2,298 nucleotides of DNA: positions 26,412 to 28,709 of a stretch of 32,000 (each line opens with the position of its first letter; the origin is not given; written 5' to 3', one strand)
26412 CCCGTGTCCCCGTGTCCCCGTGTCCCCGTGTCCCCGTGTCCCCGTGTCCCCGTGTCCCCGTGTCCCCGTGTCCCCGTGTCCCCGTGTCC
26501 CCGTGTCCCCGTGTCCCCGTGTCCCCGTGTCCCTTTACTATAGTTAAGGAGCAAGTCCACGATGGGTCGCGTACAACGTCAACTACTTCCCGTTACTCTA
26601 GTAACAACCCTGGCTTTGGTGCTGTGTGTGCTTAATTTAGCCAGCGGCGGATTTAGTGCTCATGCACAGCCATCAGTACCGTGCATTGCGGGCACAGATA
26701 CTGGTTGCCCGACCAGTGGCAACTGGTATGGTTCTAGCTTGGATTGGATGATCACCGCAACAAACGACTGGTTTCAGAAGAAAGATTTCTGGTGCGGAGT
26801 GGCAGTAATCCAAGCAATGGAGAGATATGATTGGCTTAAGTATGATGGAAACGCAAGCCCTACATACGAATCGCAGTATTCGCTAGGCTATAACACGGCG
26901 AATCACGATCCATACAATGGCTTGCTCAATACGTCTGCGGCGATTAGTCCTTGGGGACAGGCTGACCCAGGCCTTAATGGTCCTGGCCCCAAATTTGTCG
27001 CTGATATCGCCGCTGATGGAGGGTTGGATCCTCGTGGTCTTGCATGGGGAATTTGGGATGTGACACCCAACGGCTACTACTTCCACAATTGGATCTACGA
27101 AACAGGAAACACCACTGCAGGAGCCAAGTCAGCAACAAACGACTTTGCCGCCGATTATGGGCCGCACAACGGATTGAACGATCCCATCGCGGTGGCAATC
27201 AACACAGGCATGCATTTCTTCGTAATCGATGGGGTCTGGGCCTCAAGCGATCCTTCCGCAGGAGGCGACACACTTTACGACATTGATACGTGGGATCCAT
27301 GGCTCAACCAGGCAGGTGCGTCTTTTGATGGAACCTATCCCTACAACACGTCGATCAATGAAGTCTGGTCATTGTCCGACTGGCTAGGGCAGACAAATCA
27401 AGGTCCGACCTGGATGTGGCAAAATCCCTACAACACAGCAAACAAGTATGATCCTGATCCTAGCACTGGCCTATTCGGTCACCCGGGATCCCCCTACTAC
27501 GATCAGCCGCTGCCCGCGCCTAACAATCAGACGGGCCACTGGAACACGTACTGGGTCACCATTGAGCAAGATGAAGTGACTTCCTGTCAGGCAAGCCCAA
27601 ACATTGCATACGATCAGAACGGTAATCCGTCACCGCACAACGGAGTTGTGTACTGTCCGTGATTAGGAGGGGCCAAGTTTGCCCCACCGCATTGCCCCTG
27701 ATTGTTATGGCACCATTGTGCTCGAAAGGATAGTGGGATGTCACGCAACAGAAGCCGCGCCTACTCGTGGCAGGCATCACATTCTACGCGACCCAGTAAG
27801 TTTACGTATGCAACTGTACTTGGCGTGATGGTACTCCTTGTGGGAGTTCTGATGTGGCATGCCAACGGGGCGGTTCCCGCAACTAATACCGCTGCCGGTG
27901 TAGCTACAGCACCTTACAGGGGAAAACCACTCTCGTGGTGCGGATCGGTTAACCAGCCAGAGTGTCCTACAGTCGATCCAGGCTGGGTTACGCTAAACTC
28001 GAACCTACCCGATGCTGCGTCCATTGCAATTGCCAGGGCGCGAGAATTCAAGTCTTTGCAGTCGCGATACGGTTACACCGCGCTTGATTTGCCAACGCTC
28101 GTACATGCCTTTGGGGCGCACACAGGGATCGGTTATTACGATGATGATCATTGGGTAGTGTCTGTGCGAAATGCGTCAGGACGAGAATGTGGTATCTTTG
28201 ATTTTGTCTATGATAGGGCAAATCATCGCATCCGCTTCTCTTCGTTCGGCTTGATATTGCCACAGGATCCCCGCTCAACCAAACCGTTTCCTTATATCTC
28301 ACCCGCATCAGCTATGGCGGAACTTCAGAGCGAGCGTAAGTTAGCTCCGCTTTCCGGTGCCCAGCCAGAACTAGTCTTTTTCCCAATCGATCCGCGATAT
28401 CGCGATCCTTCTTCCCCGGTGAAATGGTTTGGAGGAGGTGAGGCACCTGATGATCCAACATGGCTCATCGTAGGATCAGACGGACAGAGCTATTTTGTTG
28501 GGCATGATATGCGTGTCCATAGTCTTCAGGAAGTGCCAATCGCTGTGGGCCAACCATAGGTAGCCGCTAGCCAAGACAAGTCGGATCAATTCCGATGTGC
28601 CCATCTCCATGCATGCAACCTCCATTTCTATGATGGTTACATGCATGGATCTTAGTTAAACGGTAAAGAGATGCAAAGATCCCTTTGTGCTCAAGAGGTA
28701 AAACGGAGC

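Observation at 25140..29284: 4.1 kb low-GC island inserted between two convergent housekeeping-type genes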

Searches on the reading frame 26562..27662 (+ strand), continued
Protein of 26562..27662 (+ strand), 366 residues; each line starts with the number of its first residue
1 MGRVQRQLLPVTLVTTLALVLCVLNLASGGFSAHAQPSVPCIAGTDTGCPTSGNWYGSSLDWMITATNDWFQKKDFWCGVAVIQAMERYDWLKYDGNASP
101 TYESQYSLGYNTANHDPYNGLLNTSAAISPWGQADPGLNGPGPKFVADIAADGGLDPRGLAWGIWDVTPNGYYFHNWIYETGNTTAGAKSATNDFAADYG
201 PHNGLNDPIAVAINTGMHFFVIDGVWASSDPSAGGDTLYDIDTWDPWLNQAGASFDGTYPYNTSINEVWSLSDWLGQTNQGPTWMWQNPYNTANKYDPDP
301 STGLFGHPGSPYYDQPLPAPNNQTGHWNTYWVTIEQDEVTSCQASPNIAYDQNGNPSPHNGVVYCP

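Call 65: find_encoding_contigs(protein=P0002, flank=5000, max_places=2)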
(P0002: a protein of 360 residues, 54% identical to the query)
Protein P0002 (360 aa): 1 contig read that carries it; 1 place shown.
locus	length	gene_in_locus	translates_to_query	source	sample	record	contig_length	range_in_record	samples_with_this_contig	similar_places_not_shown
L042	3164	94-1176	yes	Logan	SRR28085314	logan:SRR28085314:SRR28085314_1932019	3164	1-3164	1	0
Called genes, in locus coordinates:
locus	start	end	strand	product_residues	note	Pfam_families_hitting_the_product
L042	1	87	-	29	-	?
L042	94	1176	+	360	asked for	-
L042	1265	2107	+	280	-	-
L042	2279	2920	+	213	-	-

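Call 66: find_encoding_contigs(protein=P0013, flank=8000, max_places=2)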
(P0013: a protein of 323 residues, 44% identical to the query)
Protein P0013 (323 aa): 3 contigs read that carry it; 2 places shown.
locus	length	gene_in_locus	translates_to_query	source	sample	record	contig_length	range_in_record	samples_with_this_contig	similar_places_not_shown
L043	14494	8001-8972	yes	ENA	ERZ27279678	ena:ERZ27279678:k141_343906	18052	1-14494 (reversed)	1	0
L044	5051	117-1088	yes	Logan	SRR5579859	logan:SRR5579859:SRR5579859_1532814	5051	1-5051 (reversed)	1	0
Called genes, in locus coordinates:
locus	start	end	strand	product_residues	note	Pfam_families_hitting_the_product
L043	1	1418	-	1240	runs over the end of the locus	PF17757:UvrB_inter, PF02559:CarD_TRCF_RID, PF00270:DEAD, PF04851:ResIII, PF22590:Cas3-like_C_2 (faint), PF00271:Helicase_C, PF03461:TRCF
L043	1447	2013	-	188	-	PF01195:Pept_tRNA_hydro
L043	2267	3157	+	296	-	PF01575:MaoC_dehydratas (weak), PF13452:FAS1_DH_region, PF22622:MFE-2_hydrat-2_N (weak), PF01575:MaoC_dehydratas, PF13452:FAS1_DH_region (weak)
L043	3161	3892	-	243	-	PF13490:zf-HC2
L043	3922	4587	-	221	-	PF07638:Sigma70_ECF (faint), PF04542:Sigma70_r2, PF08281:Sigma70_r4_2, PF04545:Sigma70_r4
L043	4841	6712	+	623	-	PF26549:Tricorn_N, PF26550:Tricorn_2nd (weak), PF25174:Beta-prop_THOC3, PF26549:Tricorn_N (weak), PF01738:DLH, PF02129:Peptidase_S15, PF20434:BD-FAE, PF00326:Peptidase_S9, +5 more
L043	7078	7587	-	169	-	-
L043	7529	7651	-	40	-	-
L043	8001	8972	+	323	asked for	-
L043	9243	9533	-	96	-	-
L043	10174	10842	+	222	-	-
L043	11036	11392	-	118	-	-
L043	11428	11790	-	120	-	-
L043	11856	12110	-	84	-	-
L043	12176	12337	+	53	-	-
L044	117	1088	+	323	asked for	-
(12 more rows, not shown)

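Call 67: find_encoding_contigs(protein=P0016, flank=8000, max_places=2)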
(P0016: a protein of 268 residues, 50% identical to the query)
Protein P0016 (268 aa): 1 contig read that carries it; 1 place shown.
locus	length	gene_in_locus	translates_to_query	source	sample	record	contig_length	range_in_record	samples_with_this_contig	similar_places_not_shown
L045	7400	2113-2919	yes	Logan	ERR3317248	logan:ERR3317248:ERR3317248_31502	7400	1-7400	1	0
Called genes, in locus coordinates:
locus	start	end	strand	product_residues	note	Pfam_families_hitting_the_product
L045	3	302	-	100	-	?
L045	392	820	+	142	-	-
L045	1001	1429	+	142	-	-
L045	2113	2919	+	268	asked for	-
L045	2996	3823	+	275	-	-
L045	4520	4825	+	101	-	-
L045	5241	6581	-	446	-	PF00067:p450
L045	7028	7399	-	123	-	?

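Call 78: search_protein_families(library=padloc, proteins=[window:26562-27662:+], max_evalue=0.1)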
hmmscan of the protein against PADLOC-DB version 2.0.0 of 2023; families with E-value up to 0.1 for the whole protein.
window:26562-27662:+ (366 aa): 0 families

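Call 89: search_protein_families(library=ncbifam, proteins=[P0186, P0175, P0255, P0222, P0178, P0188], max_evalue=0.01)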
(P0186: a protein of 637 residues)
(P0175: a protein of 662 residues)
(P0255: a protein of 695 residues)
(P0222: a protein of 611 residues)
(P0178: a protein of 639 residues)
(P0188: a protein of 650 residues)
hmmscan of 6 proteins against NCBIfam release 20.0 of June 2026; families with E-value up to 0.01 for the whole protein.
P0186 (637 aa): 0 families

P0175 (662 aa): 0 families

P0255 (695 aa): 0 families

P0222 (611 aa): 0 families

P0178 (639 aa): 0 families

P0188 (650 aa): 0 families

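Call 113: fold_search(model_id=the predicted structure, library=viral)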
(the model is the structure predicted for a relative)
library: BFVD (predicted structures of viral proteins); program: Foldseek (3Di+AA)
matches with E <= 10: 113; with E <= 0.001: 0
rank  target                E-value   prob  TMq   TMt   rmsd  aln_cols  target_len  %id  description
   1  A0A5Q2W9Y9            8.2e-02  0.20  0.21  0.22  14.1       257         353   13  (no name in the UniProt tables at hand)
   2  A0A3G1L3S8            2.4e-01  0.38  0.26  0.34  10.3       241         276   13  Putative peptidoglycan-binding protein [Synechococcus phage S-CBWM1]
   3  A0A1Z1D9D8            5.7e-01  0.20  0.10  0.32   6.8        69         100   13  DUF1653 domain-containing protein [Bacillus phage vB_BsuM-Goe2]
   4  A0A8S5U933            6.4e-01  0.15  0.12  0.24   6.8        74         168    8  YopX protein [Herelleviridae sp. cti3G1]
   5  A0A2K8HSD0            6.8e-01  0.14  0.12  0.44   6.6        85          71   14  Uncharacterized protein [Pseudomonas phage vB_PaeM_E215]
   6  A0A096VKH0            6.8e-01  0.11  0.16  0.19   8.0       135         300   13  Lysozyme [Synechococcus phage S-CBP1]
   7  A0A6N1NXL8            1.1e+00  0.08  0.25  0.27  13.9       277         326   11  Cathepsin L2 [Tupanvirus soda lake]
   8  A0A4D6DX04            1.5e+00  0.01  0.07  0.14  12.7        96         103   16  Uncharacterized protein [Edwardsiella phage pEt-SU]
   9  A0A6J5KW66            1.6e+00  0.08  0.09  0.33   6.1        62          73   10  Uncharacterized protein [uncultured Caudovirales phage]
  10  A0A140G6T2            1.6e+00  0.03  0.14  0.16   6.7       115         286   13  Endolysin [Arthrobacter phage Kitkat]
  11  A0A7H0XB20            1.7e+00  0.03  0.09  0.24   8.0        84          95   10  (no name in the UniProt tables at hand)
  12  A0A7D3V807            1.9e+00  0.08  0.12  0.40   7.5        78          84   14  DUF1653 protein [Fadolivirus FV1/VV64]
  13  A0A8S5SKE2            2.4e+00  0.01  0.07  0.13  14.3        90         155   12  Uncharacterized protein [Siphoviridae sp. ctrCN24]
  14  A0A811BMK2            2.5e+00  0.02  0.06  0.05  12.2        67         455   10  DUF5848 domain-containing protein [Pandoravirus japonicus]
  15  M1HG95                2.6e+00  0.08  0.26  0.27  19.0       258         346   12  (no name in the UniProt tables at hand)
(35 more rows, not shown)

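Call 114: search_protein_families(library=pfam, proteins=[L003:13518-14066:+, L003:14107-14490:+], max_evalue=0.01)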
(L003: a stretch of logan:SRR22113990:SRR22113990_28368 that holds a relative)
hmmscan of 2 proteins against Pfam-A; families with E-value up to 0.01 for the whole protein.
L003:13518-14066:+ (182 aa): 0 families

L003:14107-14490:+ (127 aa): 0 families

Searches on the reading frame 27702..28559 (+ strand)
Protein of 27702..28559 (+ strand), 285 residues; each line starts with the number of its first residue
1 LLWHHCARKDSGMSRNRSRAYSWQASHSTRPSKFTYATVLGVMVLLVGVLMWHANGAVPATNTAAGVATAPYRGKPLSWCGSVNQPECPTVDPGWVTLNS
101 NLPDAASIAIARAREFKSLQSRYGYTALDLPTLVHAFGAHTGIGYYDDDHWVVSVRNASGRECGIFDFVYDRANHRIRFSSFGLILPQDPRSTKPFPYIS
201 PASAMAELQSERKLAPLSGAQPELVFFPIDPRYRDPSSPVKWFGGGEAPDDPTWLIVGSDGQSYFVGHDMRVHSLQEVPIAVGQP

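Call 4: search_protein_families(library=pfam, proteins=[window:27702-28559:+], max_evalue=0.1)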
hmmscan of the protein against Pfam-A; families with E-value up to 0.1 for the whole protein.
window:27702-28559:+ (285 aa): 1 family
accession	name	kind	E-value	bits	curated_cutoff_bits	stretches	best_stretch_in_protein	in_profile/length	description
PF05593.20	RHS_repeat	-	0.0025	18.6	22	0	146-176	1-28/38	RHS Repeat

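Call 8: search_protein_families(library=ncbifam, proteins=[window:27702-28559:+], max_evalue=0.1)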
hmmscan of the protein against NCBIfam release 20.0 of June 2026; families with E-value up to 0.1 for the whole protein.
window:27702-28559:+ (285 aa): 0 families

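Call 9: search_protein_families(library=phrogs, proteins=[window:27702-28559:+], max_evalue=0.1)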
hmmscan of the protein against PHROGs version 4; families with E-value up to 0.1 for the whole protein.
window:27702-28559:+ (285 aa): 0 families

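Call 31: find_homologous_proteins(query=window:27738-28559:+)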
Query window:27738-28559:+ (273 aa): 129 proteins with E <= 0.001 among 766 candidates; the best 120 are listed.
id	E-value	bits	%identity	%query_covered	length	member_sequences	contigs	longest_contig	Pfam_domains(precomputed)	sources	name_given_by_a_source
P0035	4.1e-110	386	100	61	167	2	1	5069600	-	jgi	jgi:hypothetical protein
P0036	2.1e-88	314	55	99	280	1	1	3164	-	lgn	-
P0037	4.7e-79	284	55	75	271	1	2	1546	-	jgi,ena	jgi:hypothetical protein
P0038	1.3e-78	282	51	91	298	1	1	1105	-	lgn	-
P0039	6.9e-78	280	57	75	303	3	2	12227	-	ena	-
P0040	1.3e-77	279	57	77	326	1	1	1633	-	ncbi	-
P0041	1.6e-77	279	48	99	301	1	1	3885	-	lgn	-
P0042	1.8e-77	279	53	85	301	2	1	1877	-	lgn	-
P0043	4.0e-77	277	51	90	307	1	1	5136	-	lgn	-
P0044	5.4e-77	277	53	90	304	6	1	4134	-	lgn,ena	-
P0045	1.2e-76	276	49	96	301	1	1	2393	-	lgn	-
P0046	9.5e-76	273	47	99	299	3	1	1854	-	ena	-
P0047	1.2e-75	273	48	99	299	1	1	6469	-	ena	-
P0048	1.3e-75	272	58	75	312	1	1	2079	-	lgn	-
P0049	1.5e-75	272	47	96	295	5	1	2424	-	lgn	-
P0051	2.3e-75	272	47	99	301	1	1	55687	-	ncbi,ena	-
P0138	1.3e-65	240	49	83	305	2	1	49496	-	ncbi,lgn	ncbi:MAG TPA: hypothetical protein VF043_32940 [Ktedonobacteraceae bacterium]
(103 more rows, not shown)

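Call 33: find_encoding_contigs(protein=P0051, flank=8000, max_places=2)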
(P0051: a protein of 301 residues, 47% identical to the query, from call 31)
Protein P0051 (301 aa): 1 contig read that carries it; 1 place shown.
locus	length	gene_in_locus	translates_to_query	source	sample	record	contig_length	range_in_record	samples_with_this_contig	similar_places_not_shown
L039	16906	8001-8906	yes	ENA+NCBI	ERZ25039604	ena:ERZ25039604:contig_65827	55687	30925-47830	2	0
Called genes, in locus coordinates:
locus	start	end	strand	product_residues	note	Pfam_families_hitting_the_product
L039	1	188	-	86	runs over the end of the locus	PF10387:DUF2442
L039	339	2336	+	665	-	PF00664:ABC_membrane, PF00005:ABC_tran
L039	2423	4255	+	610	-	PF00664:ABC_membrane, PF02463:SMC_N (faint), PF00005:ABC_tran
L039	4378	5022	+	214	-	-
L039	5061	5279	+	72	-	-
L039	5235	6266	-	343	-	PF00296:Bac_luciferase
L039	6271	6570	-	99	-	-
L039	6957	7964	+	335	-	-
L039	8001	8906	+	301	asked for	-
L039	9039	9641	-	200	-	PF13302:Acetyltransf_3, PF00583:Acetyltransf_1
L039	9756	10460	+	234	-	-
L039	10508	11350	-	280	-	PF01156:IU_nuc_hydro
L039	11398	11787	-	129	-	-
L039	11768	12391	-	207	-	-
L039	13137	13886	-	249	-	PF04012:PspA_IM30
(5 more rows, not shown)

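Call 34: find_encoding_contigs(protein=P0138, flank=8000, max_places=2)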
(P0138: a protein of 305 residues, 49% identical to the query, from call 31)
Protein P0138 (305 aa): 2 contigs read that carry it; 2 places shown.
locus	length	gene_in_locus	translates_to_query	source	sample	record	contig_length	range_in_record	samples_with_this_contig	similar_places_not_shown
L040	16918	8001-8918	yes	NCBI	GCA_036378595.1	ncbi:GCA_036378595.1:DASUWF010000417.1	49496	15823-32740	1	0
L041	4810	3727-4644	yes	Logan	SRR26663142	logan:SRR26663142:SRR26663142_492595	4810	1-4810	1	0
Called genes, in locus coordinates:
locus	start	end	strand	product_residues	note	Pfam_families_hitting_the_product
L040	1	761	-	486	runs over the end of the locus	PF00512:HisKA, PF02518:HATPase_c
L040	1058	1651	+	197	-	PF11181:YflT (faint)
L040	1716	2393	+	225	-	PF01738:DLH (weak), PF12146:Hydrolase_4 (faint), PF00326:Peptidase_S9 (faint)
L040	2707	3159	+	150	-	PF07366:SnoaL (weak), PF12680:SnoaL_2 (weak)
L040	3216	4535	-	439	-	PF07690:MFS_1, PF13347:MFS_2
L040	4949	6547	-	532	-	PF01565:FAD_binding_4, PF08031:BBE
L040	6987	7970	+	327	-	-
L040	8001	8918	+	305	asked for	-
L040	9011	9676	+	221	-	-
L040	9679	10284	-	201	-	PF01066:CDP-OH_P_transf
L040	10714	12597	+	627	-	PF00005:ABC_tran, PF13304:AAA_21 (faint)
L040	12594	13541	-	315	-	PF08240:ADH_N (weak), PF18306:LDcluster4 (weak), PF00107:ADH_zinc_N, PF13602:ADH_zinc_N_2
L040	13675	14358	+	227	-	PF00300:His_Phos_1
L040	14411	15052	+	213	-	-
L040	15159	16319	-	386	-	PF03576:Peptidase_S58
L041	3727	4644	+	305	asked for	-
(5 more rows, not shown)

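Call 42: search_solved_structures(query=A2, max_evalue=10)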
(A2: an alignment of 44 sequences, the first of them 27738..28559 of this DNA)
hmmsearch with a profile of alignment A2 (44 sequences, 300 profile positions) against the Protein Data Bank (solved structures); distinct sequences matched with E-value up to 10: 2.
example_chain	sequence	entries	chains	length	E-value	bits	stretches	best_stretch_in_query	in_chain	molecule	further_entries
8qag_A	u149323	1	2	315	0.72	12.4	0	19-76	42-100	sc-CC-6-95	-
8qah_A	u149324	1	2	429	7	9.1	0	18-72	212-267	sc-CC-8-58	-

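Call 57: predict_structure(alignment_id=A3)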
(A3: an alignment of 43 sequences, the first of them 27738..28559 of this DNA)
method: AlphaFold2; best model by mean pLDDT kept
length: 273 residues; sequences in the alignment: 43
mean_pLDDT: 76.9   pTM: 0.69
mean pLDDT of the five models: 76.9, 76.5, 76.1, 75.4, 75.4
residues with pLDDT >= 90: 126; 70-90: 64; 50-70: 21; < 50: 62
segments of 3 or more residues with pLDDT < 50: 10-12, 14-18, 20-26, 28-67
pLDDT, mean of each block of 10 residues (from residue 1): 48 47 46 40 31 35 45 61 91 96 90 93 86 88 94 94 92 87 93 98 98 87 77 84 98 96 89 55
secondary structure, 60 per line:
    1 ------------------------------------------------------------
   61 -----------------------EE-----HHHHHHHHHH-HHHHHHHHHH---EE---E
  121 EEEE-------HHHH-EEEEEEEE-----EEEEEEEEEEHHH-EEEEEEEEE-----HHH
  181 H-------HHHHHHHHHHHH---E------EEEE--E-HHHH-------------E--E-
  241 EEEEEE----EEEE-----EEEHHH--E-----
elements in order: H91-100 H102-111 E120-124 H132-135 E137-144 E150-159 E164-172 H178-181 H189-200 E211-214 H219-222 E241-246 E251-254 E260-262

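Call 61: fold_search(model_id=the predicted structure, library=pdb)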
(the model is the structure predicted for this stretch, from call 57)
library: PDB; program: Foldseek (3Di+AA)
matches with E <= 10: 744; with E <= 0.001: 0
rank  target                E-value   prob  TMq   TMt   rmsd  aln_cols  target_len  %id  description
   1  6x04_K                5.9e-02  0.63  0.23  0.19  10.7       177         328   10  Nup133 (aa55-481) from S. cerevisiae bound by VHH-SAN5 (released 2020-12-09)
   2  6x05_A                8.8e-02  0.60  0.22  0.17  10.7       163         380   10  Nup133 (aa55-481) from S. cerevisiae bound by VHH-SAN4 (released 2020-12-09)
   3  6x04_E                1.0e-01  0.41  0.23  0.20   9.4       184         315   11  Nup133 (aa55-481) from S. cerevisiae bound by VHH-SAN5 (released 2020-12-09)
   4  9obo_A                1.1e-01  0.15  0.15  0.07  14.9       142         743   10  Crystal structure of Mycobacterium tuberculosis isocitrate lyase 2 fixed in the apo form with disulfide bonds (released 2026-03-18)
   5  6x04_C                1.2e-01  0.38  0.22  0.19  11.9       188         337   10  Nup133 (aa55-481) from S. cerevisiae bound by VHH-SAN5 (released 2020-12-09)
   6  5uah_C                1.8e-01  0.06  0.09  0.03  23.1       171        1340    9  Escherichia coli RNA polymerase and Rifampin complex, RpoB D516V mutant (released 2017-01-11)
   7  3d8d_A                1.9e-01  0.13  0.13  0.21  12.0       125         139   11  Crystal structure of the human Fe65-PTB1 domain (released 2008-06-10)
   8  5yfg_MODEL_1_A        2.4e-01  0.25  0.19  0.24   9.4       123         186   14  SOLUTION STRUCTURE OF HUMAN MOG1 (released 2017-11-01)
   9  2mzv_MODEL_1_A        2.6e-01  0.13  0.18  0.24  12.0       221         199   12  Resonance assignments and secondary structure of a phytocystatin from Sesamum indicum (released 2016-03-02)
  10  7z6e_E                2.6e-01  0.11  0.12  0.08  11.0       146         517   16  Structure of the C1-PH-CNH regulatory module of MRCK1 (released 2023-02-22)
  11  9d2f_a                2.9e-01  0.35  0.20  0.38  12.5       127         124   14  3D structure and atomic model of RS3 of mouse respiratory cilia (released 2025-08-13)
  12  3db7                  2.9e-01  0.25  0.16  0.31  11.9       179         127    9  Crystal structure of a putative calcium-regulated periplasmic protein (bt0923) from bacteroides thetaiotaomicron at 1.40 (released 2008-10-28)
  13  3due                  2.9e-01  0.25  0.16  0.29  11.2       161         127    6  CRYSTAL STRUCTURE OF A PUTATIVE PERIPLASMIC PROTEIN FROM DUF2874 FAMILY (BVU_2987) FROM BACTEROIDES VULGATUS ATCC 8482 A (released 2008-08-05)
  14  7z6e_A                3.2e-01  0.12  0.15  0.10  11.3       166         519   14  Structure of the C1-PH-CNH regulatory module of MRCK1 (released 2023-02-22)
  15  7z6e_C                3.2e-01  0.11  0.16  0.09  12.8       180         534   15  Structure of the C1-PH-CNH regulatory module of MRCK1 (released 2023-02-22)
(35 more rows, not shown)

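Call 71: find_related_loci(query=A3, collection=metagenome_contigs, flank=8000)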
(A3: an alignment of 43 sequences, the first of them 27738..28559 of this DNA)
Query A3 (273 aa) in metagenome_contigs; peptide patterns used: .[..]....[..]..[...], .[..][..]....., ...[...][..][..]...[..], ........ (x = any residue, [..] = any of these).
375 stretches matched a pattern; 85 encode a relative of the query (tblastn E <= 1e-3); the best 80 are kept; 80 distinct loci.
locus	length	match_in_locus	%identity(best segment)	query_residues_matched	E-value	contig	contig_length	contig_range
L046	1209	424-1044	57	68-273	4e-87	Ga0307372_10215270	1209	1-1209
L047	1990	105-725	57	68-273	7e-84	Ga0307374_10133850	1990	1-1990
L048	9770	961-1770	47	4-273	8e-80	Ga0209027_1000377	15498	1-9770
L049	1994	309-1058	51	25-273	4e-83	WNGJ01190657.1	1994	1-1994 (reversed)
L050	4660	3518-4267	51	25-273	7e-80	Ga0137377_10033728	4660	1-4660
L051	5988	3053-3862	47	4-273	3e-79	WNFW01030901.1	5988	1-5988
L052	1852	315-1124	47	7-273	5e-82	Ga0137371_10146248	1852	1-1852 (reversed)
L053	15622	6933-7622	51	42-273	4e-78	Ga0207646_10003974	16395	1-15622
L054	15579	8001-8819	45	12-273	1e-77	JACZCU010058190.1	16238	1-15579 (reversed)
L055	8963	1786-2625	44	1-273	1e-77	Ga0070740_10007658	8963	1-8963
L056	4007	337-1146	48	4-273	5e-78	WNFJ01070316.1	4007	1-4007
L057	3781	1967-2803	47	3-273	1e-76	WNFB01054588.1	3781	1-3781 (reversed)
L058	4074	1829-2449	54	68-273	3e-76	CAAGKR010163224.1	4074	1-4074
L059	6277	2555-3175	57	68-273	5e-76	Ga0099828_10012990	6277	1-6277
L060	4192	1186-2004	45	12-273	3e-76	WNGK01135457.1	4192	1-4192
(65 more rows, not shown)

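Call 78: search_protein_families(library=padloc, proteins=[window:27738-28559:+], max_evalue=0.1)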
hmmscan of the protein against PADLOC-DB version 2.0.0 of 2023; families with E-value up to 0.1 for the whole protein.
window:27738-28559:+ (273 aa): 0 families
